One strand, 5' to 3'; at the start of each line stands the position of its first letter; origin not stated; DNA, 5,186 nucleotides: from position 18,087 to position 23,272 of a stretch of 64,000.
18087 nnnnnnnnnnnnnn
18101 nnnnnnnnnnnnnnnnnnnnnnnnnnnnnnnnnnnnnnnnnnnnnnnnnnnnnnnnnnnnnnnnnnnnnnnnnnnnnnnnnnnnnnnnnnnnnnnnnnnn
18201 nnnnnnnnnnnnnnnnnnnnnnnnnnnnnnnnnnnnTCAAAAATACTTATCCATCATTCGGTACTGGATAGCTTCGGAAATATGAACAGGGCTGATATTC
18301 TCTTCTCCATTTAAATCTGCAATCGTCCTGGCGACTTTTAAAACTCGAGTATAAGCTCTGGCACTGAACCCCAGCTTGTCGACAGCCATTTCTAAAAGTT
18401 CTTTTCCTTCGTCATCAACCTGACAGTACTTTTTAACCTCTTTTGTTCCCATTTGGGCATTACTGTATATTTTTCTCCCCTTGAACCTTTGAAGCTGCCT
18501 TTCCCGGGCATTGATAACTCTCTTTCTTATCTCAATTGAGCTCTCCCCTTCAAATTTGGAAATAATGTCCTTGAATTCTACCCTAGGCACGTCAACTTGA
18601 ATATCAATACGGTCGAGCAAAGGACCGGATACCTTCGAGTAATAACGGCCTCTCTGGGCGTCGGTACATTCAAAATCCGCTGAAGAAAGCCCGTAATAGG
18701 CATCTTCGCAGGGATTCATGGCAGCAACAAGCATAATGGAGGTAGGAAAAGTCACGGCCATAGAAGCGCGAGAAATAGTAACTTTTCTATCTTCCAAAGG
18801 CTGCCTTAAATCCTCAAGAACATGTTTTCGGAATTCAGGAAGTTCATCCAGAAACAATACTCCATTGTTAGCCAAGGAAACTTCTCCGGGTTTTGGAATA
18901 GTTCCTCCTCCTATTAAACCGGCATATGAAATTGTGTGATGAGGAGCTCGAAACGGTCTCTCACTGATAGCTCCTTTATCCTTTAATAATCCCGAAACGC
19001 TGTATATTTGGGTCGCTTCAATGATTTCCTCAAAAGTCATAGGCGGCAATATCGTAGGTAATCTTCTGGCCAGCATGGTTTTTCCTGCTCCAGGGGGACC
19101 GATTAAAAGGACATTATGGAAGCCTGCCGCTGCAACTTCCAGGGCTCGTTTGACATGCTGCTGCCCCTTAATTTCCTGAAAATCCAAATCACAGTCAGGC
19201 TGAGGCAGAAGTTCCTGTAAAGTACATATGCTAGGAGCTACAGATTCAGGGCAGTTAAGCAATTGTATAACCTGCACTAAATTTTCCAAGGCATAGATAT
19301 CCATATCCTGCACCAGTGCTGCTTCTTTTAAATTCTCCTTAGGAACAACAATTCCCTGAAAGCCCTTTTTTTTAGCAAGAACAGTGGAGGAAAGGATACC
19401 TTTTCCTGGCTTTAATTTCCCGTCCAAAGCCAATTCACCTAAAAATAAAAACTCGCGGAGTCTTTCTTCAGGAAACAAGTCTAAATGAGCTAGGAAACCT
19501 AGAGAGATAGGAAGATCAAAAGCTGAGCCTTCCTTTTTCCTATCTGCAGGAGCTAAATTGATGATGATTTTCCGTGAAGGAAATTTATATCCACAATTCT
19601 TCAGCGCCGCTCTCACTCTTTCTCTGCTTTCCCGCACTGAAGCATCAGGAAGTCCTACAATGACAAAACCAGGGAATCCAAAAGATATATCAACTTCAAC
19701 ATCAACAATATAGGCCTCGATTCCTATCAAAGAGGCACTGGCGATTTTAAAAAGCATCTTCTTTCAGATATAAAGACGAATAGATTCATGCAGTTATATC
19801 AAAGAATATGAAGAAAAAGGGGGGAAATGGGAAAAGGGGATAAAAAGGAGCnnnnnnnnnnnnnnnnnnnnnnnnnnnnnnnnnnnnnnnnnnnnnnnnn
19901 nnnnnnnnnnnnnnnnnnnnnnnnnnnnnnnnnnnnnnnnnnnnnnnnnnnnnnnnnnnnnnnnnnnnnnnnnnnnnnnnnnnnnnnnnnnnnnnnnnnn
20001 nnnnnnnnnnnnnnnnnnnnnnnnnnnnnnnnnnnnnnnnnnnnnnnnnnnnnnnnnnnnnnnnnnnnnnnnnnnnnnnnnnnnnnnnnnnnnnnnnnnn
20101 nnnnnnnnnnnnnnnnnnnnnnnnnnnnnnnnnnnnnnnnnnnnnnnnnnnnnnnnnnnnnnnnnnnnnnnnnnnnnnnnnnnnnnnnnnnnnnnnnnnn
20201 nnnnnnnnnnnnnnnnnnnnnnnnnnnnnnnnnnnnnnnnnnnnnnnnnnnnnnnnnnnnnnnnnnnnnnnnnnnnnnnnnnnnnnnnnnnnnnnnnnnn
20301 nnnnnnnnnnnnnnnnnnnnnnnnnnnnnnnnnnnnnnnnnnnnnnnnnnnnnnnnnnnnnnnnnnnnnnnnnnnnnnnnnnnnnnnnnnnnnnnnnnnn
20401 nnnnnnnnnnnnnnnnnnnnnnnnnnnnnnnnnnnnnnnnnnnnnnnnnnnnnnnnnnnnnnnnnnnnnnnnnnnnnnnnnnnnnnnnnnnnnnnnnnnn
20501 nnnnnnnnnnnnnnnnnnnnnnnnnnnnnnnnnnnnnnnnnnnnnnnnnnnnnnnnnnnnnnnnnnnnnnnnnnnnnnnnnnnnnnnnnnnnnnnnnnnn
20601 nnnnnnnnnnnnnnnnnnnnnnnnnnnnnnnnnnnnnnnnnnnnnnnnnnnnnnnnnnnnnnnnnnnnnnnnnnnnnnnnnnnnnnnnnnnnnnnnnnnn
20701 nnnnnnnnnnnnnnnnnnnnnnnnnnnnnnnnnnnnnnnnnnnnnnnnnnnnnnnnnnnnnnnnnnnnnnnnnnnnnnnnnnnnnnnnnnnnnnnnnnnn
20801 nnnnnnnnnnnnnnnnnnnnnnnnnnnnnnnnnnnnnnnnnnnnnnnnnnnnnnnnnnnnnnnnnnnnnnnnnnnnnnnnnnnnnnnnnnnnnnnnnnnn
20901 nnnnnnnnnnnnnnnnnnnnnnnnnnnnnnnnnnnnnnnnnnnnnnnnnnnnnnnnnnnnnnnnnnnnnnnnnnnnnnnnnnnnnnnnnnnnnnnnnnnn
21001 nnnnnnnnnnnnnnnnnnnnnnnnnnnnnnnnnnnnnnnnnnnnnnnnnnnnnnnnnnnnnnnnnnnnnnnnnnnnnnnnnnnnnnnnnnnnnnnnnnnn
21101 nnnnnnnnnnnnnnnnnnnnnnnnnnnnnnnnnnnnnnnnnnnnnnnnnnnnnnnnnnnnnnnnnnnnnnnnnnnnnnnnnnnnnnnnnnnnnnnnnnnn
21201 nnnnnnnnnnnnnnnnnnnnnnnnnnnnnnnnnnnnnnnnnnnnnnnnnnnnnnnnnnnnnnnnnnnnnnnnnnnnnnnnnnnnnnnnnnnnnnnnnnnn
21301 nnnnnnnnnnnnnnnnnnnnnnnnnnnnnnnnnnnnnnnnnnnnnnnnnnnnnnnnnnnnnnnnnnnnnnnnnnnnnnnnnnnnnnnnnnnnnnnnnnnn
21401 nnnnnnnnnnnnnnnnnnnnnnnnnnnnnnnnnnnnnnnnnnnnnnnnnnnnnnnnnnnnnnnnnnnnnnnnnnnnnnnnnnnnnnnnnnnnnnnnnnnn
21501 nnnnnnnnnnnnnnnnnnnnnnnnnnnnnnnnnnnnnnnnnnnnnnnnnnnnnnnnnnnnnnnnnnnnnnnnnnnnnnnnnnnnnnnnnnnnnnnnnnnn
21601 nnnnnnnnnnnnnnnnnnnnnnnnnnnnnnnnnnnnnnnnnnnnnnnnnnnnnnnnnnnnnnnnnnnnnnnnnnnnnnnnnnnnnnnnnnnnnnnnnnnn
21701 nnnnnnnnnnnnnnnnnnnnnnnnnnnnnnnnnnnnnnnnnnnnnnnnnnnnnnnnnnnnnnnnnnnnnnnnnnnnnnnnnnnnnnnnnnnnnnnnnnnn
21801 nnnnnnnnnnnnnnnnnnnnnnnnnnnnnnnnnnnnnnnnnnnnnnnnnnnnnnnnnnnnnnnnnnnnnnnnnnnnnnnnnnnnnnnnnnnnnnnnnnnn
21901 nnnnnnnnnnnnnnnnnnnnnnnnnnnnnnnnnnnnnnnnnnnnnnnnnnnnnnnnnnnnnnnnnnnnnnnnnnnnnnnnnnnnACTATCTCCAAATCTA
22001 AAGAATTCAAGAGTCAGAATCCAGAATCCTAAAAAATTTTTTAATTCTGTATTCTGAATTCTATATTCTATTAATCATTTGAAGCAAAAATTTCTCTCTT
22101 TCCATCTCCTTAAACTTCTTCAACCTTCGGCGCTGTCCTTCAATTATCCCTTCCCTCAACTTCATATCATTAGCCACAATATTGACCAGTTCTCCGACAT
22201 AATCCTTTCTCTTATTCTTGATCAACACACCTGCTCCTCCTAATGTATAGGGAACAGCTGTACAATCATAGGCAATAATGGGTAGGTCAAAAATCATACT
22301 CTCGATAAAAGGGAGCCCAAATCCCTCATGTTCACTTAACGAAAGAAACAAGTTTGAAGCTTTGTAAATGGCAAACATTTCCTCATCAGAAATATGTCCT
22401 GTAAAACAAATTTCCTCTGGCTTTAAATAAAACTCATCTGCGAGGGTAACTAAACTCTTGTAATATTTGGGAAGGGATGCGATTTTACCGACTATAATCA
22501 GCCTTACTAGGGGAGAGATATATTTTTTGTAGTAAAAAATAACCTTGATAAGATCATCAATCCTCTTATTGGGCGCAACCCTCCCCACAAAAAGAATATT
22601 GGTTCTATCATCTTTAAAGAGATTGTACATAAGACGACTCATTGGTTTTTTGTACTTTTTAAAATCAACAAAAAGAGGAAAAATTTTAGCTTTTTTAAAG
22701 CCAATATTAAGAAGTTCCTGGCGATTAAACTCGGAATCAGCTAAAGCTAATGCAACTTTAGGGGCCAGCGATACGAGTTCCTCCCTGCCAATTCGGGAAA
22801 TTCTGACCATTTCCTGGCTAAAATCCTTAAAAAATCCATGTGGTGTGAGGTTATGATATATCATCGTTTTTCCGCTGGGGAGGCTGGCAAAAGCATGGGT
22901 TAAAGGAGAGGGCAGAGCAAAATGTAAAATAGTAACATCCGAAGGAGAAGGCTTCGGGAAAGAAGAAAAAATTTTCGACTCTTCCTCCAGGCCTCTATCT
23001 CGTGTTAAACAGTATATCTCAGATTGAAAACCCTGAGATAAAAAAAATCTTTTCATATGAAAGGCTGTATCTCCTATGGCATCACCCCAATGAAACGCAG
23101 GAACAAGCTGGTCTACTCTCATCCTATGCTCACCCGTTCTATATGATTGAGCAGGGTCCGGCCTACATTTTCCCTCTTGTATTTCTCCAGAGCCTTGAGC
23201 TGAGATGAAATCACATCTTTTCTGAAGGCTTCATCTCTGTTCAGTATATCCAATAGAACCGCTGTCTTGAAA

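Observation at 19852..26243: Minus-strand operon: two coiled-coil proteins, four GT4 glycosyltransferases in a mirrored A-B-B'-A' paralog arrangement, ending in an MglA GTPase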

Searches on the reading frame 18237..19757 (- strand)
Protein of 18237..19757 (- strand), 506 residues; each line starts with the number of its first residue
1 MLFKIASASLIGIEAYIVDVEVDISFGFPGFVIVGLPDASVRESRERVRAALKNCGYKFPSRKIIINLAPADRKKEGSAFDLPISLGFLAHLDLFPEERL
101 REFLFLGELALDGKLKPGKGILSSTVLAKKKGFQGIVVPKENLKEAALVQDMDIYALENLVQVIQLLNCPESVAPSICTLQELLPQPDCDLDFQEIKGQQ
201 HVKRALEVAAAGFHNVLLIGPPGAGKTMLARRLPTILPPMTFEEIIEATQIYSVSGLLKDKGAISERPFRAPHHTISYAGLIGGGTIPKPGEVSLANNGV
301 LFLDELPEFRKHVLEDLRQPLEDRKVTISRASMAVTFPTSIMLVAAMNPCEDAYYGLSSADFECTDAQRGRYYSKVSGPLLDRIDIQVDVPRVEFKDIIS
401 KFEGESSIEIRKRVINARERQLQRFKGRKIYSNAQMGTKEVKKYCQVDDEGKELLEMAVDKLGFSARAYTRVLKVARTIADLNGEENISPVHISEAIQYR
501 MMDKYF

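Call 3: search_protein_families(library=pfam, proteins=[window:18237-19757:-], max_evalue=0.01)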
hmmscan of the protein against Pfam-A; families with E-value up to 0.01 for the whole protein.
window:18237-19757:- (506 aa): 15 families
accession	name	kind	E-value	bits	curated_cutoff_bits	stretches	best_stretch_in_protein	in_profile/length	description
PF01078.27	Mg_chelatase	-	9.6e-91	303.2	20.3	1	192-396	1-205/207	Magnesium chelatase, subunit ChlI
PF13541.12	ChlI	-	1.7e-45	154.3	27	1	20-142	1-121/121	Subunit ChlI of Mg-chelatase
PF13335.12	Mg_chelatase_C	-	4.4e-35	120.6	26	1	404-500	1-94/94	Magnesium chelatase, subunit ChlI C-terminal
PF07728.20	AAA_5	-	1.8e-10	41.4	22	1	215-351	1-125/139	AAA domain (dynein-related subfamily)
PF00493.29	MCM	-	7.7e-10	38.7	23.3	1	289-354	113-178/224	MCM P-loop domain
PF00158.32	Sigma54_activat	-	5.6e-07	29.8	20.2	1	286-348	82-142/168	Sigma-54 interaction domain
PF05496.18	RuvB_N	-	3.3e-05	24.1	27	0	193-231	6-51/159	Holliday junction DNA helicase RuvB P-loop domain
PF13191.12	AAA_16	-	7.3e-05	23.8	32.6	1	200-238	10-49/167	AAA ATPase domain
PF00004.35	AAA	-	0.00026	21.9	21.2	1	216-237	1-22/131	ATPase family associated with various cellular activities (AAA)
PF13401.12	AAA_22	-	0.00033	21.4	27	1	216-258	8-51/130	AAA domain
PF14532.12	Sigma54_activ_2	-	0.00035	21.3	25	0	200-233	8-41/138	Sigma-54 interaction domain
PF20030.5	bpMoxR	-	0.00036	20.1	27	1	198-244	16-62/205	MoxR domain in the MoxR-vWA-beta-propeller ternary systems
PF20720.3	nSTAND3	-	0.0033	17.6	27.2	1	213-233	17-37/155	Novel STAND NTPase 3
PF07724.20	AAA_2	-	0.0038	17.7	27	0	215-339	5-116/166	AAA domain (Cdc48 subfamily)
PF13671.12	AAA_33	-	0.0093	16.7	27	0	216-235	2-21/143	AAA domain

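Call 4: search_protein_families(library=ncbifam, proteins=[window:18237-19757:-], max_evalue=0.01)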
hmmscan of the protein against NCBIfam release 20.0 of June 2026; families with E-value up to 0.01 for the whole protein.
window:18237-19757:- (506 aa): 21 families
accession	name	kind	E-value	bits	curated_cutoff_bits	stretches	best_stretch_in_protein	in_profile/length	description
TIGR00368.1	TIGR00368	hypoth_equivalog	1.8e-192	640.4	362.4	1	6-500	2-499/499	YifB family Mg chelatase-like AAA ATPase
NF007365.0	PRK09862.1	equivalog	6.1e-134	447.3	530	1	9-504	10-496/506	YifB family Mg chelatase-like AAA ATPase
TIGR02902.1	spore_lonB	equivalog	9.3e-17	60.8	723.3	2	192-331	63-209/531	ATP-dependent protease LonB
TIGR02903.1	spore_lon_C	equivalog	5.3e-14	51.7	678.8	2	192-330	152-298/615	Lon family ATP-dependent protease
TIGR00764.1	lon_rel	equivalog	2.5e-11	42.9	516.6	1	194-246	18-70/608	ATP-dependent protease LonB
TIGR02442.1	Cob-chelat-sub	hypoth_equivalog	2e-10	39.8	779.45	1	289-351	119-181/641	putative cobaltochelatase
TIGR02031.1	BchD-ChlD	equivalog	2.1e-07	30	499.55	1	202-352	3-146/608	magnesium chelatase ATPase subunit D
NF038308.1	RNA_repair_RtcR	equivalog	7.3e-07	28.4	650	1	200-233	191-224/530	RNA repair transcriptional activator RtcR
TIGR00635.1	ruvB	equivalog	8.6e-06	25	299.05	1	193-231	3-48/305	Holliday junction branch migration DNA helicase RuvB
NF000868.0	PRK00080.1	equivalog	9.3e-06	24.8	282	0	193-231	24-69/330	Holliday junction branch migration DNA helicase RuvB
TIGR02030.1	BchI-ChlI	equivalog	9.5e-06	25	466.95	0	288-351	122-185/337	magnesium chelatase ATPase subunit I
TIGR00763.1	lon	equivalog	0.00061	18.4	608.05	0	106-165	728-792/795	endopeptidase La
NF041552.1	TF_PrdR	equivalog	0.00067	18.1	795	0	288-326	352-390/577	sigma-54 dependent transcriptional regulator PrdR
TIGR01166.1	cbiO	subfamily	0.00082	18.9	211.8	0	200-260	5-66/190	cobalt ABC transporter, ATP-binding protein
TIGR03922.1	T7SS_EccA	equivalog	0.00084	18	466.65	1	203-241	303-340/557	type VII secretion AAA-ATPase EccA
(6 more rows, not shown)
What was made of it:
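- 18237..19757 (-): yifB (Mg-chelatase-like AAA+ ATPase), the usual downstream neighbour of mglA. TIGR00368, 1.8e-192 (call 4).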

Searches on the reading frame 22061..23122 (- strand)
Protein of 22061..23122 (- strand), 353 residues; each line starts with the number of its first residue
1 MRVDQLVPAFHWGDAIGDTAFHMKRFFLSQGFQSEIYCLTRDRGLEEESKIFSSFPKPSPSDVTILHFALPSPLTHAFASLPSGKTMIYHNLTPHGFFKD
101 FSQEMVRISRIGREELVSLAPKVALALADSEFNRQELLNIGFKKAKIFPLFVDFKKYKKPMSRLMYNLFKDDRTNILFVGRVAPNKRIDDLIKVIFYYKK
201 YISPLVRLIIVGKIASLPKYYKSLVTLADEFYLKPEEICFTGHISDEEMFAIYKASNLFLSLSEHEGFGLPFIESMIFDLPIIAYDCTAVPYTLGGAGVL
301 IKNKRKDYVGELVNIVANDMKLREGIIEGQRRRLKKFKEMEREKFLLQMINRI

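Call 3: search_protein_families(library=pfam, proteins=[window:22061-23122:-], max_evalue=0.01)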
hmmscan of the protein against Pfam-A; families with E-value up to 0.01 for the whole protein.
window:22061-23122:- (353 aa): 3 families
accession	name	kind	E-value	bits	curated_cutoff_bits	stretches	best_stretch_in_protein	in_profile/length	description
PF00534.26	Glycos_transf_1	-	5.5e-23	81.8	26.4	1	169-332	11-171/172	Glycosyl transferases group 1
PF13692.12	Glyco_trans_1_4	-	2.2e-17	64.1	27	1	174-314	2-138/142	Glycosyl transferases group 1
PF20706.3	GT4-conflict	-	0.0012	18.3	26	1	170-284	194-310/385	Family 4 Glycosyltransferase in conflict systems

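Call 4: search_protein_families(library=ncbifam, proteins=[window:22061-23122:-], max_evalue=0.01)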
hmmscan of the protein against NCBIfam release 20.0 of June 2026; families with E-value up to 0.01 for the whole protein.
window:22061-23122:- (353 aa): 26 families (the best 25 are shown)
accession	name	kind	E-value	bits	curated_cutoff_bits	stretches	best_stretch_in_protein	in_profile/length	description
TIGR04157.1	glyco_rSAM_CFB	subfamily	9.4e-16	57.8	400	1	154-290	209-335/406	TIGR04157 family glycosyltransferase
TIGR03999.1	thiol_BshA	equivalog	6.4e-12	45.1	273.7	1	143-304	167-323/375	N-acetyl-alpha-D-glucosaminyl L-malate synthase BshA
NF038255.1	exopoly_VpsD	equivalog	1.5e-11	43.8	300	1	169-285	199-312/381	VpsD family glycosyltransferase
NF047880.1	glyco_SdgA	exception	1.4e-09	37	800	1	171-326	313-463/488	serine-aspartate repeat adhesin O-glycosyltransferase SdgA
TIGR04047.1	MSMEG_0565_glyc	hypoth_equivalog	1.6e-09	37.3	259.85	1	174-295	194-316/373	MSMEG_0565 family glycosyltransferase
NF053787.1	GlcN_PG_synth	equivalog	2.1e-09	36.7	480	1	122-319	143-327/361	N-acetylglucosaminyl phosphatidylglycerol synthase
NF041010.1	glycosy_Agl16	equivalog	2.9e-09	36.3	575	1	92-295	109-294/352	glycosylation protein Agl16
NF049988.1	MGlcDAGSynMgs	equivalog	3.2e-09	36.6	400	1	170-320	210-355/398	alpha-monoglucosyldiacylglycerol synthase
NF041876.1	EPS_EpsE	equivalog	3.2e-09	36.5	400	1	142-336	185-379/389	exopolysaccharide biosynthesis GT4 family glycosyltransferase EpsE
NF047684.1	TeichurnBiosyTuaC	equivalog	2.3e-08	33.4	550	1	63-334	111-369/391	teichuronic acid biosynthesis protein TuaC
TIGR03449.1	mycothiol_MshA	equivalog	1.5e-07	30.7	462.5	1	172-324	219-374/406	D-inositol-3-phosphate glycosyltransferase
NF038295.1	EPS_HpsP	equivalog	1.6e-07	30.7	550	1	146-291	179-323/388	hormogonium polysaccharide biosynthesis glycosyltransferase HpsP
NF050056.1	ProtGlycPglH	equivalog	1.7e-07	30.7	600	1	172-352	178-352/354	GalNAc-alpha-(1->4)-GalNAc-alpha-(1->3)-diNAcBac-PP-undecaprenol alpha-1,4-N-acetyl-D-galactosaminyltransferase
NF053513.1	Gtran_IagA_BgsA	equivalog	2.1e-07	30.3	460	1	82-336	65-319/333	LTA glycolipid anchor biosynthesis glycosyltransferase, IagA/BgsA family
TIGR02918.1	TIGR02918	equivalog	5e-07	28.8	574.6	1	172-308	318-439/500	accessory Sec system glycosyltransferase GtfA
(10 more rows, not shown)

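Call 34: search_solved_structures(query=window:22061-23122:-, max_evalue=0.00001)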
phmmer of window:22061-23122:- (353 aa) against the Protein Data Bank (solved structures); distinct sequences matched with E-value up to 0.00001: 1.
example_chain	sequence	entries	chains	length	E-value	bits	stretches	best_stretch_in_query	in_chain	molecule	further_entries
5i45_A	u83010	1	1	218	2.2e-07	33.6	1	178-340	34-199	Glycosyl transferases group 1 family protein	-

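Call 76: search_protein_families(library=padloc, proteins=[window:22061-23122:-], max_evalue=0.001)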
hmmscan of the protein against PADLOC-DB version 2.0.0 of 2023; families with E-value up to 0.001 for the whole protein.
window:22061-23122:- (353 aa): 0 families
